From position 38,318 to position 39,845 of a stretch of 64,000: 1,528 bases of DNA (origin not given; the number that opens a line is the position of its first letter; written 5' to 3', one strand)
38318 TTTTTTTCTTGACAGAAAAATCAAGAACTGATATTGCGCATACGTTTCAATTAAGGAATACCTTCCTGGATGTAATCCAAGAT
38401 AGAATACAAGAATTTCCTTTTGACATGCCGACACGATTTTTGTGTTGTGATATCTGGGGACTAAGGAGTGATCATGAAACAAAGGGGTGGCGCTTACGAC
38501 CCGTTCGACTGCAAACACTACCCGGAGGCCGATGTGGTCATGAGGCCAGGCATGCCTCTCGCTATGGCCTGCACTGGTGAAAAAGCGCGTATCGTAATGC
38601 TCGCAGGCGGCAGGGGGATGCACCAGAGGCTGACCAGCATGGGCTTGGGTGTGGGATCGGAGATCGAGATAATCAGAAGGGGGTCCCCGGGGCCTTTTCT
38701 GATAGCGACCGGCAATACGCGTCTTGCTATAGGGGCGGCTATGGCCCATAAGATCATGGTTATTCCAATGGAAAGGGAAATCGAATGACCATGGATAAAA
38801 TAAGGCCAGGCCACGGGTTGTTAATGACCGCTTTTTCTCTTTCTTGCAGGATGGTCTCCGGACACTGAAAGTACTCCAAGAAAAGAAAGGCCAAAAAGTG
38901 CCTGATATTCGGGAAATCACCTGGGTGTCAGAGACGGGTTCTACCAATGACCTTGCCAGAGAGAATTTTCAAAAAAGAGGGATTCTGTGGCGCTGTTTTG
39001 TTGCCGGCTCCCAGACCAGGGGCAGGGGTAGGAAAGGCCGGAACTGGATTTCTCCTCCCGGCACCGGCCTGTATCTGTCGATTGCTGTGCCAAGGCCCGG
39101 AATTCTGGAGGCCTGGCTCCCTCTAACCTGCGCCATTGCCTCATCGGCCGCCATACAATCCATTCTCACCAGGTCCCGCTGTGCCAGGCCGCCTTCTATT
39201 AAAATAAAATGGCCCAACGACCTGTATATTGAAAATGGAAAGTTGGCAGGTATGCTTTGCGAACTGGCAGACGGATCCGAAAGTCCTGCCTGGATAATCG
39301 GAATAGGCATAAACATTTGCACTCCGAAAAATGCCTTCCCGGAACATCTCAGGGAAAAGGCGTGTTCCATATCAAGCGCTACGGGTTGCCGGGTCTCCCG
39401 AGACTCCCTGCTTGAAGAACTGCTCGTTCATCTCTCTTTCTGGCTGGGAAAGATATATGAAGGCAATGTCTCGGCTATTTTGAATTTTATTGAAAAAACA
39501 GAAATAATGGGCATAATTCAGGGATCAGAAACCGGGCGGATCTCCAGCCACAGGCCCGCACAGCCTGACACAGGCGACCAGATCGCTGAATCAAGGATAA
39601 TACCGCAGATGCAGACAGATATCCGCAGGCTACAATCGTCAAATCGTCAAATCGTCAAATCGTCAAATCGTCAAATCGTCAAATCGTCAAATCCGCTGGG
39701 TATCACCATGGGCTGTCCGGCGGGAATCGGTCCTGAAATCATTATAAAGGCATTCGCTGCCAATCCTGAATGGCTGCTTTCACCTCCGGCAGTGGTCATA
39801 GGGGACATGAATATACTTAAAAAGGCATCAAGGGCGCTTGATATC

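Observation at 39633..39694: The birA-pdxA fusion junction is an octanucleotide tandem array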

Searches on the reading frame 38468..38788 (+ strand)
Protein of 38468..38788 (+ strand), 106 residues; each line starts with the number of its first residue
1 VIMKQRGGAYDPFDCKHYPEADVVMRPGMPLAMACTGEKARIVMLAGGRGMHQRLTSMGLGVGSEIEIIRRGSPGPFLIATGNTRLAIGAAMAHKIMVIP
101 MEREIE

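Call 4: search_protein_families(library=pfam, proteins=[window:38468-38788:+], max_evalue=0.01)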
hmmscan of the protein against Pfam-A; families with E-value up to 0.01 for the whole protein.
window:38468-38788:+ (106 aa): 1 family
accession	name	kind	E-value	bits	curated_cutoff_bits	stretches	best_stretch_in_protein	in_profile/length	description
PF04023.20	FeoA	-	1.4e-18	67.2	23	1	29-99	1-73/74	FeoA domain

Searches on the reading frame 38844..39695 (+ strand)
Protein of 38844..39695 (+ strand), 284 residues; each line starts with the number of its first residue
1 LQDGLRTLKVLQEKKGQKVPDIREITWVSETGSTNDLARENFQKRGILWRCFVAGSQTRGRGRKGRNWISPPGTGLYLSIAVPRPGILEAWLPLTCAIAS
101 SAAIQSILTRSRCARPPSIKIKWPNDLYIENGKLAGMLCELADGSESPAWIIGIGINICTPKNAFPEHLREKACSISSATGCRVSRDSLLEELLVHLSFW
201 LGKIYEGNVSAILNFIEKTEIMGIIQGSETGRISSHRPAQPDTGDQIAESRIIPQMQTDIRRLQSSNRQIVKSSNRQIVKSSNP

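Call 43: find_homologous_proteins(query=window:38844-39635:+, max_evalue=0.00001)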
Query window:38844-39635:+ (264 aa): 1541 proteins with E <= 0.00001 among 2184 candidates; the best 120 are listed.
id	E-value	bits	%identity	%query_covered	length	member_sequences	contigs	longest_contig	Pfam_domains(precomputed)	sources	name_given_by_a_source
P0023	5.1e-85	303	63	83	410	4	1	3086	PF03099.25,PF04166.18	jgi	-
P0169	7.5e-47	178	60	55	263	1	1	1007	PF03099.25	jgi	jgi:hypothetical protein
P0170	1.1e-33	135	40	81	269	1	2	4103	PF03099.25,PF02237.24,PF16917.11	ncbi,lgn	-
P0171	5.9e-32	129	43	69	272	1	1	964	PF03099.25,PF02237.24,PF16917.11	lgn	-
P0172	1.3e-31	128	42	72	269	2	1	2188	PF03099.25,PF02237.24,PF16917.11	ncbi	ncbi:MAG: biotin--[acetyl-CoA-carboxylase] ligase [Candidatus Zixiibacteriota bacterium]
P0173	1.6e-31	128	41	72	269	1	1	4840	PF03099.25,PF02237.24,PF16917.11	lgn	-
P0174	1.2e-29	122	41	72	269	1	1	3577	PF03099.25,PF02237.24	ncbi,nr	ncbi:MAG: biotin--[acetyl-CoA-carboxylase] ligase [Thermodesulfobacteriota bacterium]|nr:biotin--[ac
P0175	7.2e-29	119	40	72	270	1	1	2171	PF03099.25,PF02237.24,PF16917.11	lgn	-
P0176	1.3e-28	118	35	87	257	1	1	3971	PF03099.25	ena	-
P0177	1.9e-28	118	36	72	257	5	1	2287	PF03099.25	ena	-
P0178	3.5e-28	117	41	66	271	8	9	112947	PF03099.25,PF02237.24,PF16917.11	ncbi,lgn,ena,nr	ncbi:MAG: biotin--[acetyl-CoA-carboxylase] ligase [Nitrospinae bacterium]|nr:biotin--[acetyl-CoA-car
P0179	5.3e-28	116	38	66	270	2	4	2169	PF03099.25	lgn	-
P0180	1.1e-27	115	37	74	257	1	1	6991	PF03099.25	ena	-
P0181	2.1e-27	114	39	72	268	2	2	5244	PF03099.25,PF02237.24,PF16917.11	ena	-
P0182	2.1e-27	114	38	72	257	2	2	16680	PF03099.25,PF16917.11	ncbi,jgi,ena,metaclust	metaclust:\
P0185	8.9e-27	112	42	61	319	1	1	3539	PF13412.13,PF08279.19,PF03099.25,PF02237.24,PF16917.11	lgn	-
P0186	1.4e-26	111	40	76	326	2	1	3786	PF08279.19,PF03099.25,PF02237.24,PF16917.11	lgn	-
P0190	2.9e-26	110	39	72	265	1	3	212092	PF03099.25,PF02237.24,PF16917.11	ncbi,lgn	-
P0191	5.8e-26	109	37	71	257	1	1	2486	PF03099.25,PF02237.24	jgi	jgi:BirA family biotin operon repressor/biotin-[acetyl-CoA-carboxylase] ligase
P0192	6.3e-26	109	41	65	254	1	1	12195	PF03099.25,PF02237.24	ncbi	-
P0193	8.5e-26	109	38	79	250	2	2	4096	PF03099.25,PF02237.24,PF16917.11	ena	-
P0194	9.8e-26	109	39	70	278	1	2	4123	PF03099.25,PF02237.24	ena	-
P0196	1.5e-25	108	36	64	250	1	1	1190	PF03099.25,PF02237.24,PF16917.11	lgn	-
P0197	1.6e-25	108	36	72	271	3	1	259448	PF03099.25,PF02237.24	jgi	jgi:BirA family transcriptional regulator, biotin operon repressor / biotin---[acetyl-CoA-carboxylas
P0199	5.1e-25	106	37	68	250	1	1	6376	PF03099.25,PF02237.24,PF16917.11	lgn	-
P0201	7.8e-25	106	35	72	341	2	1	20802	PF08279.19,PF03099.25,PF02237.24,PF16917.11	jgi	-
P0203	9.4e-25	105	35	66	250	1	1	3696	PF03099.25,PF02237.24,PF16917.11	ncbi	-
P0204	1.1e-24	105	41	65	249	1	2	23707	PF03099.25,PF02237.24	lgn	-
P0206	1.4e-24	105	39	71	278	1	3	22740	PF03099.25,PF02237.24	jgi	jgi:BirA family transcriptional regulator, biotin operon repressor / biotin---[acetyl-CoA-carboxylas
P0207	1.5e-24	105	38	72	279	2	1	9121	PF03099.25,PF02237.24,PF16917.11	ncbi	-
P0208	1.5e-24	105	39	65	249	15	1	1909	PF03099.25,PF02237.24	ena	-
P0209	1.6e-24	105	36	73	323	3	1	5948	PF08279.19,PF03099.25,PF02237.24,PF16917.11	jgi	-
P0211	3.3e-24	104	40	70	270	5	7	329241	PF03099.25,PF02237.24,PF16917.11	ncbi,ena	ncbi:MAG: biotin--[acetyl-CoA-carboxylase] ligase [Dissulfurispiraceae bacterium]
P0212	4.5e-24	103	41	61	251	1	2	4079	PF03099.25,PF02237.24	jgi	jgi:BirA family transcriptional regulator, biotin operon repressor / biotin---[acetyl-CoA-carboxylas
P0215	6.8e-24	103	40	65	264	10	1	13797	PF03099.25,PF02237.24,PF16917.11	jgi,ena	-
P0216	9.4e-24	102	36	70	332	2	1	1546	PF08279.19,PF03099.25,PF02237.24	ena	-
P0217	1.4e-23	102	36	72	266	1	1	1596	PF03099.25,PF02237.24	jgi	-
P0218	1.5e-23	102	38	70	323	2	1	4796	PF08279.19,PF03099.25,PF02237.24,PF16917.11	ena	-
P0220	2.2e-23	101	40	70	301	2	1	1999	PF08279.19,PF03099.25,PF02237.24,PF16917.11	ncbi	ncbi:MAG TPA: biotin--[acetyl-CoA-carboxylase] ligase, partial [Desulfobaccales bacterium]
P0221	2.3e-23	101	36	70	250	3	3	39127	PF03099.25,PF02237.24,PF16917.11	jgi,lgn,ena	-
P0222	2.4e-23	101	39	69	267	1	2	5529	PF03099.25,PF02237.24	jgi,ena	jgi:BirA family biotin operon repressor/biotin-[acetyl-CoA-carboxylase] ligase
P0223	2.8e-23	101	35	73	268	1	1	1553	PF03099.25,PF02237.24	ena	-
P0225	3.5e-23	100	40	65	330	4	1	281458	PF08279.19,PF03099.25,PF02237.24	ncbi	-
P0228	3.9e-23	100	38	72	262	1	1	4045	PF03099.25,PF02237.24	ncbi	-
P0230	4.5e-23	100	43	61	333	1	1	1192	PF13412.13,PF08279.19,PF03099.25,PF02237.24,PF16917.11,PF13404.13,PF12802.14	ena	-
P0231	5.1e-23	100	37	72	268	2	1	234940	PF03099.25,PF02237.24,PF16917.11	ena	-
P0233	5.5e-23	100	40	66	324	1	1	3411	PF13412.13,PF08279.19,PF03099.25,PF02237.24,PF16917.11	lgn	-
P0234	8.6e-23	99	40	62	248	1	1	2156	PF03099.25,PF02237.24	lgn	-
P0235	9.1e-23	99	32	73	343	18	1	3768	PF13412.13,PF08279.19,PF03099.25,PF02237.24,PF01325.26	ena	-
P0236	9.5e-23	99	36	80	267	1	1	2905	PF03099.25,PF02237.24,PF16917.11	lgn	-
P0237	1.1e-22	99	40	65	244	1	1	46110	PF03099.25,PF02237.24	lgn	-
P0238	1.6e-22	98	36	65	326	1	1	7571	PF13412.13,PF08279.19,PF03099.25,PF02237.24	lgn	-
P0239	1.6e-22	98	40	69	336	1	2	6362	PF13412.13,PF08279.19,PF03099.25,PF02237.24,PF16917.11,PF12802.14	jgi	jgi:BirA family biotin operon repressor/biotin-[acetyl-CoA-carboxylase] ligase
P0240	1.8e-22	98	35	76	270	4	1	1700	PF03099.25,PF02237.24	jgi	jgi:BirA family biotin operon repressor/biotin-[acetyl-CoA-carboxylase] ligase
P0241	1.8e-22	98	38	69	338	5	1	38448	PF13412.13,PF08279.19,PF03099.25,PF02237.24,PF13404.13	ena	-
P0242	1.8e-22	98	36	67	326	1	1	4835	PF08279.19,PF03099.25,PF02237.24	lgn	-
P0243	2.0e-22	98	36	70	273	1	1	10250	PF03099.25,PF02237.24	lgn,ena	-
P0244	2.1e-22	98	36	72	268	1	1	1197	PF03099.25,PF02237.24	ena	-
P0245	2.1e-22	98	37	66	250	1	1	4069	PF03099.25,PF02237.24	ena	-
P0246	2.4e-22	98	35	72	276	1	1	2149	PF03099.25,PF02237.24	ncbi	-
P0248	2.9e-22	97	38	68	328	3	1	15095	PF08279.19,PF03099.25,PF02237.24,PF16917.11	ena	-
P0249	3.0e-22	97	37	72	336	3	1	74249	PF13412.13,PF08279.19,PF03099.25,PF02237.24,PF16917.11,PF12802.14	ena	-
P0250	3.1e-22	97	35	71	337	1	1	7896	PF13412.13,PF08279.19,PF03099.25,PF02237.24,PF16917.11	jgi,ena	-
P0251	3.1e-22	97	44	50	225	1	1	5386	PF03099.25,PF02237.24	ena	-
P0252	3.4e-22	97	36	79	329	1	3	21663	PF13412.13,PF08279.19,PF03099.25,PF02237.24,PF16917.11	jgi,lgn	jgi:BirA family biotin operon repressor/biotin-[acetyl-CoA-carboxylase] ligase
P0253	4.0e-22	97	37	65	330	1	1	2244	PF08279.19,PF03099.25,PF02237.24,PF16917.11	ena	-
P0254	4.2e-22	97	36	63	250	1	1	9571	PF03099.25,PF02237.24,PF16917.11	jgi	jgi:BirA family biotin operon repressor/biotin-[acetyl-CoA-carboxylase] ligase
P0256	6.0e-22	96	39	72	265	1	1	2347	PF03099.25,PF02237.24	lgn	-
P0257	6.2e-22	96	34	79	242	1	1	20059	PF03099.25,PF02237.24,PF16917.11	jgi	jgi:BirA family transcriptional regulator, biotin operon repressor / biotin---[acetyl-CoA-carboxylas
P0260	7.9e-22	96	37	72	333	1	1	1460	PF13412.13,PF08279.19,PF03099.25,PF02237.24,PF16917.11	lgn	-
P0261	7.9e-22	96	35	66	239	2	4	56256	PF03099.25,PF02237.24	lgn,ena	-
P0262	7.9e-22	96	38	72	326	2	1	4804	PF08279.19,PF03099.25,PF02237.24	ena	-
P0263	8.3e-22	96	33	73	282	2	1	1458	PF03099.25,PF02237.24,PF16917.11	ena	-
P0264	8.9e-22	96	32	73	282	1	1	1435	PF03099.25,PF02237.24,PF16917.11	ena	-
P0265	9.2e-22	96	35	63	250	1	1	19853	PF03099.25,PF02237.24,PF16917.11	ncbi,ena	-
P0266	9.4e-22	96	35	72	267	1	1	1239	PF03099.25,PF02237.24,PF16917.11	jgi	jgi:BirA family transcriptional regulator, biotin operon repressor / biotin---[acetyl-CoA-carboxylas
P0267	9.4e-22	96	38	67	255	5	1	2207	PF03099.25,PF02237.24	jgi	jgi:BirA family biotin operon repressor/biotin-[acetyl-CoA-carboxylase] ligase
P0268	1.0e-21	96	40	65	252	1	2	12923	PF03099.25,PF02237.24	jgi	jgi:BirA family biotin operon repressor/biotin-[acetyl-CoA-carboxylase] ligase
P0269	1.2e-21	95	35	72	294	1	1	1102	PF03099.25,PF02237.24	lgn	-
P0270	1.3e-21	95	44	54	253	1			PF03099.25,PF02237.24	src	-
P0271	1.4e-21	95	38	73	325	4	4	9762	PF13412.13,PF08279.19,PF03099.25,PF02237.24,PF13404.13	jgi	jgi:BirA family biotin operon repressor/biotin-[acetyl-CoA-carboxylase] ligase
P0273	1.7e-21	95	34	80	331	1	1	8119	PF08279.19,PF03099.25,PF02237.24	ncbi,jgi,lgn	jgi:BirA family biotin operon repressor/biotin-[acetyl-CoA-carboxylase] ligase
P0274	1.8e-21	95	33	73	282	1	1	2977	PF03099.25,PF02237.24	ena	-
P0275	1.9e-21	95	37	69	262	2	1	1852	PF03099.25,PF02237.24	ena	-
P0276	1.9e-21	95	37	68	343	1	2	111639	PF08279.19,PF03099.25,PF02237.24,PF16917.11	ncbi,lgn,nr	ncbi:MAG: biotin--[acetyl-CoA-carboxylase] ligase [Myxococcaceae bacterium]|nr:biotin--[acetyl-CoA-c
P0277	1.9e-21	95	38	68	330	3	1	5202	PF13412.13,PF08279.19,PF03099.25,PF02237.24,PF16917.11,PF01325.26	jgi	-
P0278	1.9e-21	95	36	70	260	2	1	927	PF03099.25,PF02237.24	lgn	-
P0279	2.0e-21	95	32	81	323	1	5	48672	PF08279.19,PF03099.25,PF02237.24,PF16917.11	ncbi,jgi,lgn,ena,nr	ncbi:MAG: biotin--[acetyl-CoA-carboxylase] ligase [Deltaproteobacteria bacterium]|nr:biotin--[acetyl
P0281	2.2e-21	94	37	73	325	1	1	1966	PF13412.13,PF08279.19,PF03099.25,PF14090.13,PF02237.24,PF16917.11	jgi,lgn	-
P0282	2.2e-21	94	34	70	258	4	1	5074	PF03099.25,PF02237.24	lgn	-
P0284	2.4e-21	94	34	80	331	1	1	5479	PF08279.19,PF03099.25,PF02237.24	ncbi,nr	ncbi:MAG: biotin--[acetyl-CoA-carboxylase] ligase [Verrucomicrobia bacterium]|nr:biotin--[acetyl-CoA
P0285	2.5e-21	94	39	65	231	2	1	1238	PF03099.25,PF02237.24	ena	-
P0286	2.6e-21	94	38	66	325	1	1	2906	PF08279.19,PF03099.25,PF02237.24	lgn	-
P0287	2.6e-21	94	47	55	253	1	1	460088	PF03099.25,PF02237.24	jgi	jgi:BirA family biotin operon repressor/biotin-[acetyl-CoA-carboxylase] ligase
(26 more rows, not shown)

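Call 61: search_solved_structures(query=window:38844-39695:+, max_evalue=0.00001, show_alignments=1)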
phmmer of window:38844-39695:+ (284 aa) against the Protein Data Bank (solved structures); distinct sequences matched with E-value up to 0.00001: 28.
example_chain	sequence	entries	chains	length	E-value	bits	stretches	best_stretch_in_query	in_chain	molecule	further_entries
2eay_A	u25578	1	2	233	5.3e-20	75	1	24-216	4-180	Biotin [acetyl-CoA-carboxylase] ligase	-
3rir_A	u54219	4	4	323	2e-19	73.2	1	53-197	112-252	Biotin-[acetyl-CoA-carboxylase] ligase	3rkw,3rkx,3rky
4dq2_A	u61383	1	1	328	2e-19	73.1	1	53-197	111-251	Biotin-[acetyl-CoA-carboxylase] ligase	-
3v7r_A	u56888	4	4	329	2.1e-19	73.1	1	53-197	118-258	Biotin ligase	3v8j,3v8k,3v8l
3v7c_A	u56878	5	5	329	2.1e-19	73.1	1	53-197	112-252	Biotin ligase | Bifunctional ligase/repressor BirA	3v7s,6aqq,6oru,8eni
6ndl_A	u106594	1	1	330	2.1e-19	73.1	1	53-197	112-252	Biotin Protein Ligase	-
4ha8_A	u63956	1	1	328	2.1e-19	73.1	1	53-197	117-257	Biotin-[acetyl-CoA-carboxylase] ligase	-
6apw_A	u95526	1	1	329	2.1e-19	73.1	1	53-197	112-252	Bifunctional ligase/repressor BirA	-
3efs_A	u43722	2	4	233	2.5e-18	69.6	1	24-216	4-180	Biotin [acetyl-CoA-carboxylase] ligase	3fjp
3efr_A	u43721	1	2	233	2.4e-17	66.4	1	24-216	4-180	Biotin [acetyl-CoA-carboxylase] ligase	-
9drn_B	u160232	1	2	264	3e-15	59.5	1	23-195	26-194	Biotin--[acetyl-CoA-carboxylase] ligase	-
9drk_A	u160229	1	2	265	3e-15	59.5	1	23-195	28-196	Biotin--[acetyl-CoA-carboxylase] ligase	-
3l1a_A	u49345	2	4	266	3e-15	59.5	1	23-195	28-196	BirA bifunctional protein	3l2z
2cgh_A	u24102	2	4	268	3.1e-15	59.4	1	23-195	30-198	BIOTIN LIGASE | BirA bifunctional protein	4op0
3rux_A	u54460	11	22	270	3.1e-15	59.4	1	23-195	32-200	BirA bifunctional protein | Bifunctional ligase/repressor BirA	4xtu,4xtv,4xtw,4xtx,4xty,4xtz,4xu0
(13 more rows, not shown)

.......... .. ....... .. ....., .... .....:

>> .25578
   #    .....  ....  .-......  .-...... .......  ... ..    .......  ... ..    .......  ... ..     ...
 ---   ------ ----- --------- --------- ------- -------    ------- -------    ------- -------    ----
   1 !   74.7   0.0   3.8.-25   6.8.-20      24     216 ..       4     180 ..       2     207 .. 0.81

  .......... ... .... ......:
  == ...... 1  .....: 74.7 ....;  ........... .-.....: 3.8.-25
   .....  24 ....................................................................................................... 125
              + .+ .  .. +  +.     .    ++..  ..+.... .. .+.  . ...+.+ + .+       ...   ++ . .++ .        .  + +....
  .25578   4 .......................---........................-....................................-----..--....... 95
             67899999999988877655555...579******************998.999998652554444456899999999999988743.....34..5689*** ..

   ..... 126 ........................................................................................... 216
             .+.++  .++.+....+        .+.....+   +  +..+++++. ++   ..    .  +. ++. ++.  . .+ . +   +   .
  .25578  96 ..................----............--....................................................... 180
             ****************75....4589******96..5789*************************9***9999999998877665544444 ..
